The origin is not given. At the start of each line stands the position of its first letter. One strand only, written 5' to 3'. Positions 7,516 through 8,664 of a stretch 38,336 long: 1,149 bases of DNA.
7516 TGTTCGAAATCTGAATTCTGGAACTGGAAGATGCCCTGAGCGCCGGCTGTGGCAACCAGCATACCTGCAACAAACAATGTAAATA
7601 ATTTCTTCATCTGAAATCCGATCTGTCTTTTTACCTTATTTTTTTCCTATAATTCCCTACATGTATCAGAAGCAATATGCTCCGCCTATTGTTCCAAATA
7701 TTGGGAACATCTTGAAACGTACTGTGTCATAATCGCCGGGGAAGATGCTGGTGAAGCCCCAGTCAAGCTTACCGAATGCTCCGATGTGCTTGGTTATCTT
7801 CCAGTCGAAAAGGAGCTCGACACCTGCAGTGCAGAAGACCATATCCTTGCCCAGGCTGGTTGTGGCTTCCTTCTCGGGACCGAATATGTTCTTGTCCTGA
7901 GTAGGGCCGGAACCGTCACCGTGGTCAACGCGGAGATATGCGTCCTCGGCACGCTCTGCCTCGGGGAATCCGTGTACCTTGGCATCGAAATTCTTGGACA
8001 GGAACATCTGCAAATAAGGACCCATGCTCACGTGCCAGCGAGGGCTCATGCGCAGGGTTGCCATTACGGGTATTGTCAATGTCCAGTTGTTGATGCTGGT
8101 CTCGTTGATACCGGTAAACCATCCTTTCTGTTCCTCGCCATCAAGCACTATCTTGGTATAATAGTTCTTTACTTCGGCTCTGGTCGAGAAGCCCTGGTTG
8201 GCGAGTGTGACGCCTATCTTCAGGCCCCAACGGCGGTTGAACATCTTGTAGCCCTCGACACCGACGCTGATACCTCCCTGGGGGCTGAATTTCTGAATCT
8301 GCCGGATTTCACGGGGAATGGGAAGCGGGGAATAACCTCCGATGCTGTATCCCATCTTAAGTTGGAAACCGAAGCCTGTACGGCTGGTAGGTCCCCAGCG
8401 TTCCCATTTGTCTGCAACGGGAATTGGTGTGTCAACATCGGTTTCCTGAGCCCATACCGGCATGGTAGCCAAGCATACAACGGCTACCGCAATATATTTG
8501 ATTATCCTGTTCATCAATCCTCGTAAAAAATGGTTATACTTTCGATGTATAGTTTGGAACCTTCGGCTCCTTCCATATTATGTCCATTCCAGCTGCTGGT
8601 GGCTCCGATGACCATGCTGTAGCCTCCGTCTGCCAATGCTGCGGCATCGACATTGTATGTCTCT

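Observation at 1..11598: Five-gene surface-protein operon built from function-unknown PCMD-like and calycin-like modules, with three different anchoring modes plus its own beta-barrel and membrane regulator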

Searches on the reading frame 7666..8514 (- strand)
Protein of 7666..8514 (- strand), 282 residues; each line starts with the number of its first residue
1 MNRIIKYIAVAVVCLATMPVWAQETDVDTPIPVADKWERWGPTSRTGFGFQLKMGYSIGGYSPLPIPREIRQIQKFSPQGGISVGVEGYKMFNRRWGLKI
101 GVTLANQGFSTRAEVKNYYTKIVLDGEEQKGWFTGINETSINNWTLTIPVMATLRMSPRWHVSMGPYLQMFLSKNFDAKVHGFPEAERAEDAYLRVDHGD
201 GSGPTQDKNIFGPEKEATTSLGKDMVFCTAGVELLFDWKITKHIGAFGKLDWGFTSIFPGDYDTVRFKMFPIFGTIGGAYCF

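Call 8: search_protein_families(library=pfam, proteins=[window:7666-8514:-], max_evalue=0.1)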
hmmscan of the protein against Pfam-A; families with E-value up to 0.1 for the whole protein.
window:7666-8514:- (282 aa): 2 families
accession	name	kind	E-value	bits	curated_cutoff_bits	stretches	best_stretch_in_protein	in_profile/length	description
PF13568.12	OMP_b-brl_2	-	5.5e-17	62.8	27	1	46-258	7-174/175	Outer membrane protein beta-barrel domain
PF13505.12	OMP_b-brl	-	0.006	17.2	28.7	1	48-183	20-121/175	Outer membrane protein beta-barrel domain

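Call 9: search_protein_families(library=ncbifam, proteins=[window:7666-8514:-], max_evalue=0.1)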
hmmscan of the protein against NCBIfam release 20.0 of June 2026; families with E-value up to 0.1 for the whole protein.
window:7666-8514:- (282 aa): 0 families

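Call 37: find_homologous_proteins(query=window:7669-8514:-, max_evalue=0.001)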
Query window:7669-8514:- (282 aa): 12 proteins with E <= 0.001 among 432 candidates.
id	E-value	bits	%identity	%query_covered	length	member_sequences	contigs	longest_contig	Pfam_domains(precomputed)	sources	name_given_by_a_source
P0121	6.6e-195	664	100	100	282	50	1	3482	PF13568.13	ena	-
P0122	2.5e-171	587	86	100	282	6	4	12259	PF13568.13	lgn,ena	-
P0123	3.7e-146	504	76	100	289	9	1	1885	PF13568.13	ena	-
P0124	2.3e-75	272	45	98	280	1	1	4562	PF13568.13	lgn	-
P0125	8.1e-69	250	44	98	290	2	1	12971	PF13568.13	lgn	-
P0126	3.3e-68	248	73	55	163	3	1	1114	PF13568.13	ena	-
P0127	1.6e-63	233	45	88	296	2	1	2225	PF13568.13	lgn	-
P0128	3.0e-63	232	41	99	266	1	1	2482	PF13568.13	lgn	-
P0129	1.1e-34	138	37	81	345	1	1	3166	PF13568.13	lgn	-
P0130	7.5e-34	135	36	81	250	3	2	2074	PF13568.13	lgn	-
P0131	1.6e-30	124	32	95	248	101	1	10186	PF13568.13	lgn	-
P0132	4.8e-26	110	31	82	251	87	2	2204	PF13568.13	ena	-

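Call 38: find_encoding_contigs(protein=P0131, flank=8000, max_places=3)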
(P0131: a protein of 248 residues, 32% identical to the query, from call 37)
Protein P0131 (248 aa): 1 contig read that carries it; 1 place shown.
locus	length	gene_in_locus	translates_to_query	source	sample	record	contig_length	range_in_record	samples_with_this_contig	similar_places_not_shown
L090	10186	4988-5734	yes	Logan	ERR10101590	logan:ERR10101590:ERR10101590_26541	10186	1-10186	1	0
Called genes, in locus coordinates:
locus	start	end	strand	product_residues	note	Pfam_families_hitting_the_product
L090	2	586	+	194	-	?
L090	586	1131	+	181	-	PF02417:Chromate_transp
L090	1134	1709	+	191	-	PF02417:Chromate_transp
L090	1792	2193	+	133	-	-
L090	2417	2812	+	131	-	-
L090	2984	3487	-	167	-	PF00578:AhpC-TSA, PF08534:Redoxin, PF13728:TraF (faint), PF00255:GSHPx (faint), PF13098:Thioredoxin_2, PF00085:Thioredoxin, PF13905:Thioredoxin_8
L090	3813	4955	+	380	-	PF13201:PCMD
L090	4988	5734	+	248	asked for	PF13568:OMP_b-brl_2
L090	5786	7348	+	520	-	PF13944:Calycin_like, PF13201:PCMD (weak)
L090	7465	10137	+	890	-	PF00686:CBM_20, PF02446:Glyco_hydro_77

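Call 39: find_encoding_contigs(protein=P0125, flank=8000, max_places=2)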
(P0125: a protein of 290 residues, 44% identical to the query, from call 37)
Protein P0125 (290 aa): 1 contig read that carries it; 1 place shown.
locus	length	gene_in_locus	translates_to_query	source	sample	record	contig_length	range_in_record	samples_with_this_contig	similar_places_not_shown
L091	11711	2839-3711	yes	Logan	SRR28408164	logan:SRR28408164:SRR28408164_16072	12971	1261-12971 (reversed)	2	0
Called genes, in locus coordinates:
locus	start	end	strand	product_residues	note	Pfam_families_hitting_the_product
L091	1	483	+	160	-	?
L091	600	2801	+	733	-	PF13201:PCMD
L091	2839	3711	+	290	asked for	PF13568:OMP_b-brl_2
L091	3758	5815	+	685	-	PF13944:Calycin_like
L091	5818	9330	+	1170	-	PF13944:Calycin_like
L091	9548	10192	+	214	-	PF00404:Dockerin_1 (weak)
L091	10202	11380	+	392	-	-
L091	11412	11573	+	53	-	-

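Call 41: search_protein_families(library=ncbifam, proteins=[window:7669-8514:-, L090:5786-7345:+], max_evalue=10)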
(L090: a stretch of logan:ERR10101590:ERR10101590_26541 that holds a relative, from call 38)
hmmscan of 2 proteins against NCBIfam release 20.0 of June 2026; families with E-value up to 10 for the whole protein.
window:7669-8514:- (282 aa): 0 families

L090:5786-7345:+ (520 aa): 0 families

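Call 52: find_related_loci(query=A2, collection=metagenome_contigs, flank=8000)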
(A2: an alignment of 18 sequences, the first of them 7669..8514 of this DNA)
Query A2 (282 aa) in metagenome_contigs; peptide patterns used: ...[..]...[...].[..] (x = any residue, [..] = any of these).
326 stretches matched a pattern; 265 encode a relative of the query (tblastn E <= 1e-3); the best 80 are kept; 80 distinct loci.
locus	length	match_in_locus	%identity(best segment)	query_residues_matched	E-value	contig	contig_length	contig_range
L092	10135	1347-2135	42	1-282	5e-70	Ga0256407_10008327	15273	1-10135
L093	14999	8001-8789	42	1-282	5e-70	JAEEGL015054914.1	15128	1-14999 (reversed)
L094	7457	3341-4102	43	8-282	2e-69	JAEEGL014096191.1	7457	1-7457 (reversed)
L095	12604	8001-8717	44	35-282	5e-69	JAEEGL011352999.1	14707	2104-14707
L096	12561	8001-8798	43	1-282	9e-69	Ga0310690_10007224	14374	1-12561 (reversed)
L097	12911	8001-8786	42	5-282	1e-68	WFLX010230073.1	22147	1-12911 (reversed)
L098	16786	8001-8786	42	5-282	2e-68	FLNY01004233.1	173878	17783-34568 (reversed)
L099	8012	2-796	42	1-282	4e-68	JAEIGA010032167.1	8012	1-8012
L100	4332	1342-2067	44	35-282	1e-67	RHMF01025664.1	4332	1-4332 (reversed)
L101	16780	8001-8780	41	6-279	3e-67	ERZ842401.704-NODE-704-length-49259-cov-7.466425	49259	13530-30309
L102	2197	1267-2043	40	6-282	7e-69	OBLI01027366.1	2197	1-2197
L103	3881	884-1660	41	5-282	6e-67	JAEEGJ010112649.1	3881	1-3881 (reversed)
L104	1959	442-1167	44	35-282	2e-69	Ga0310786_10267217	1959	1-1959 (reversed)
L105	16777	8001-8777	41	5-282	7e-67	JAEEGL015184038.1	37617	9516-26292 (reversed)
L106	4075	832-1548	43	35-282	7e-67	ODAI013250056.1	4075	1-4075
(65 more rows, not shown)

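Call 78: predict_structure(alignment_id=A7)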
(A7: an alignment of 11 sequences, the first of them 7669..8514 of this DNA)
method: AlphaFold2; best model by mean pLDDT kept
length: 282 residues; sequences in the alignment: 11
mean_pLDDT: 78.4   pTM: 0.68
mean pLDDT of the five models: 78.4, 74.2, 73.9, 71.7, 70.2
residues with pLDDT >= 90: 57; 70-90: 164; 50-70: 49; < 50: 12
segments of 3 or more residues with pLDDT < 50: 21-32
pLDDT, mean of each block of 10 residues (from residue 1): 71 64 44 55 67 87 67 81 90 85 89 82 81 85 91 86 93 86 76 80 70 77 82 91 87 79 59 88 80
secondary structure, 60 per line:
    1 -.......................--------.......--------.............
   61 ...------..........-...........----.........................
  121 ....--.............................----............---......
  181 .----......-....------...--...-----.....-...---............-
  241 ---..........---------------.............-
elements in order: H2-24 H33-39 E48-63 E70-79 E81-91 E96-124 E127-155 E160-171 E175-181 H186-191 E193-196 E208-210 E216-220 E228-239 E244-253 E269-281

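Call 81: fold_search(model_id=the predicted structure, library=pdb)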
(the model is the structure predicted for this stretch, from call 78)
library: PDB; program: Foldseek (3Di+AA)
matches with E <= 10: 949; with E <= 0.001: 54
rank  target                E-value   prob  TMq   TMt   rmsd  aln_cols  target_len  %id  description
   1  9fzd_A                8.2e-08  1.00  0.39  0.56   6.9       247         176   11  Structure of OmpA-long in complex with nanobody Nb39 (released 2024-07-17)
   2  9a2m_MODEL_1_A        8.2e-07  1.00  0.34  0.29   8.7       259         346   11  Model of E. coli OmpA by in-cell photo-crosslinking MS and deep learning (released 2023-02-24)
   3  9fzc_A                1.2e-06  1.00  0.34  0.51   7.3       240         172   11  Structure of OmpA-short in complex with nanobody Nb01 (released 2024-07-17)
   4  2x27                  1.9e-06  1.00  0.34  0.43  10.1       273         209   12  Crystal structure of the outer membrane protein OprG from Pseudomonas aeruginosa (released 2010-12-15)
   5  1bxw                  3.8e-06  1.00  0.32  0.47   9.1       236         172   10  OUTER MEMBRANE PROTEIN A (OMPA) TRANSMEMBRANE DOMAIN (released 1998-10-14)
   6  3qra                  6.2e-06  1.00  0.34  0.57   7.9       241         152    9  The crystal structure of Ail, the attachment invasion locus protein of Yersinia pestis (released 2011-11-23)
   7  3kvn_A                6.5e-06  1.00  0.26  0.14  16.3       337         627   10  Crystal structure of the full-length autotransporter EstA from Pseudomonas aeruginosa (released 2010-01-26)
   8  9nh2_A                7.3e-06  1.00  0.30  0.36  10.6       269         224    8  In situ cryo-EM structure of porin III of the Legionella Dot/Icm T4SS machine (released 2025-09-17)
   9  3kvn_X                7.7e-06  1.00  0.27  0.15  17.9       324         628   11  Crystal structure of the full-length autotransporter EstA from Pseudomonas aeruginosa (released 2010-01-26)
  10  3qrc_B                1.4e-05  1.00  0.34  0.57   9.0       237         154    8  The crystal structure of Ail, the attachment invasion locus protein of Yersinia pestis, in complex with the heparin an (released 2011-11-23)
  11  3qrc_A                1.6e-05  1.00  0.34  0.57   9.0       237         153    8  The crystal structure of Ail, the attachment invasion locus protein of Yersinia pestis, in complex with the heparin an (released 2011-11-23)
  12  2n2l_MODEL_1_A        2.6e-05  1.00  0.29  0.50  11.1       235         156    9  NMR structure of yersinia pestis ail (attachment invasion locus) in decylphosphocholine micelles calculated wi (released 2015-07-22)
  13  2x56                  2.7e-05  1.00  0.31  0.32  15.8       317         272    9  Yersinia Pestis Plasminogen Activator Pla (Native) (released 2010-07-28)
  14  6z34                  3.8e-05  0.89  0.20  0.16  17.1       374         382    5  CymD monoaromatic hydrocarbon channel (released 2020-11-04)
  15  2x55                  4.0e-05  1.00  0.28  0.29  17.9       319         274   10  Yersinia Pestis Plasminogen Activator Pla (Native) (released 2010-07-28)
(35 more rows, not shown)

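Call 82: search_protein_families(library=pfam, proteins=[L091:9548-10189:+, L091:10202-11377:+], max_evalue=0.01)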
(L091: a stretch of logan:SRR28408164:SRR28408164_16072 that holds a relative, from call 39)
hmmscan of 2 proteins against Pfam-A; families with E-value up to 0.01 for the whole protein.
L091:9548-10189:+ (214 aa): 1 family
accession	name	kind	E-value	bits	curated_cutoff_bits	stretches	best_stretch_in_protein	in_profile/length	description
PF00404.24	Dockerin_1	-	3.2e-06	27.7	22.9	1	157-209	1-54/57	Dockerin type I domain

L091:10202-11377:+ (392 aa): 0 families

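Call 115: search_protein_representatives(alignment_id=A7)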
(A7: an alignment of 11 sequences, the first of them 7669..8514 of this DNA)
Query: 11 sequences, 272 profile positions. Proteins with E-value up to 0.001 (for the whole library): 636; up to 1e-10: 407; up to 1e-30: 162. The best 150 are listed.
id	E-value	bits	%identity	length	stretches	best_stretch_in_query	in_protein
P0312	3.9e-99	348.0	-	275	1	3-272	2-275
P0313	2.8e-89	315.6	-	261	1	3-272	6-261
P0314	5.0e-89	314.8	-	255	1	3-272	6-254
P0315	2.2e-87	309.4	-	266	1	6-272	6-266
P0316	3.4e-86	305.5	-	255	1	4-272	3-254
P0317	5.3e-82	291.8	-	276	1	3-272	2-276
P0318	8.4e-82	291.1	-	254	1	7-272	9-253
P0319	1.6e-77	277.1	-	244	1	36-271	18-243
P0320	6.4e-77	275.1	-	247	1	38-271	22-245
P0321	3.4e-76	272.7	-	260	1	2-271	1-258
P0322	5.2e-72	259.0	-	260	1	2-271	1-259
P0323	1.7e-71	257.3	-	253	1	20-272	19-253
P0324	3.0e-70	253.2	-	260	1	37-269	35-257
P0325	1.8e-69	250.7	-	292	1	19-269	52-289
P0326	2.8e-69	250.1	-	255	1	5-272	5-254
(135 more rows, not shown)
